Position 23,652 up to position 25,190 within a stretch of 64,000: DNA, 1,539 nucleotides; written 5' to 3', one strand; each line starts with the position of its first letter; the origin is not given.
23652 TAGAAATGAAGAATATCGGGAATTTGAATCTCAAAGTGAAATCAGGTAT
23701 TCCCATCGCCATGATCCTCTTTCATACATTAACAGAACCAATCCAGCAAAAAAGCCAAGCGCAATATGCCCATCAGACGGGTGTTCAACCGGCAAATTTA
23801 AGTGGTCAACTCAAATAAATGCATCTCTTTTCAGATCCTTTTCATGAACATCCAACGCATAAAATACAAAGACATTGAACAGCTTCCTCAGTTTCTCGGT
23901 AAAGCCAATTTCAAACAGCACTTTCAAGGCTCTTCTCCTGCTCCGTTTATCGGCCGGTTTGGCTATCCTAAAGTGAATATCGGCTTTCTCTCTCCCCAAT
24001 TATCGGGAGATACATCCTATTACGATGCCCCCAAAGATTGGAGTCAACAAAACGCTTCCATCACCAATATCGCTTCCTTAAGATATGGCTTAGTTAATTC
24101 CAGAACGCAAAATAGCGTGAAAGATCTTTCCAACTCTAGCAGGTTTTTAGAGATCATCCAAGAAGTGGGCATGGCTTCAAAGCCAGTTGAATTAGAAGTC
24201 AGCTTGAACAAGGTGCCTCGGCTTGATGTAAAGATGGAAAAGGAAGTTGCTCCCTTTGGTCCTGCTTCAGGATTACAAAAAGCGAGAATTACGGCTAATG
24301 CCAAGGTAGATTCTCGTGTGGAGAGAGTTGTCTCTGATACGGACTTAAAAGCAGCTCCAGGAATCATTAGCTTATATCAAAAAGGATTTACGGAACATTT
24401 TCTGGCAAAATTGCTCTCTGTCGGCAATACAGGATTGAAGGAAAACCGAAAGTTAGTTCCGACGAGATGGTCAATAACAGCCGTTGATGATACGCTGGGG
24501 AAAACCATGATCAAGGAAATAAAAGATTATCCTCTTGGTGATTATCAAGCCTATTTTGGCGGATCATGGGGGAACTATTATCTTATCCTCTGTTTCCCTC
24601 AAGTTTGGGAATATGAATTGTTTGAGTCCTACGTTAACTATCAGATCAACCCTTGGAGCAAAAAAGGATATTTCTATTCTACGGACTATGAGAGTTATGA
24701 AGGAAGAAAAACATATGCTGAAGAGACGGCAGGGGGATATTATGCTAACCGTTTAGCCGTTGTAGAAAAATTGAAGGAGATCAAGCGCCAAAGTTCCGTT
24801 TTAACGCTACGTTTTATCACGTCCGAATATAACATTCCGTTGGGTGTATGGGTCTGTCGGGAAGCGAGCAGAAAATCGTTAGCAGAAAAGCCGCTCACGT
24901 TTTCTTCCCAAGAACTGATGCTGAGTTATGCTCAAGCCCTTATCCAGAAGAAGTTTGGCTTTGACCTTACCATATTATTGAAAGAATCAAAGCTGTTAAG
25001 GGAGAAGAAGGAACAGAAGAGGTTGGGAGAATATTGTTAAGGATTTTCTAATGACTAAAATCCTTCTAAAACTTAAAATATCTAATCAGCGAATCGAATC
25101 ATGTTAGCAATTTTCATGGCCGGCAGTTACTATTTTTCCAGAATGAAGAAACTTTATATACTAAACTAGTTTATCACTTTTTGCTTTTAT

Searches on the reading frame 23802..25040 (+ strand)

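Call 62: search_protein_families(library=pfam, proteins=[window:23802-25040:+], max_evalue=0.0001)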
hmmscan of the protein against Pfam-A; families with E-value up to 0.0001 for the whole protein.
window:23802-25040:+ (412 aa): 2 families
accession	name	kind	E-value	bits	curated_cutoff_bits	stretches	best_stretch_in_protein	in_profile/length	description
PF04894.17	Nre_N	-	1.1e-73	248.8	25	1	37-279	24-265/270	Archaeal Nre, N-terminal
PF04895.17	Nre_C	-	5.1e-29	100.8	27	1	297-411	1-110/110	Archaeal Nre, C-terminal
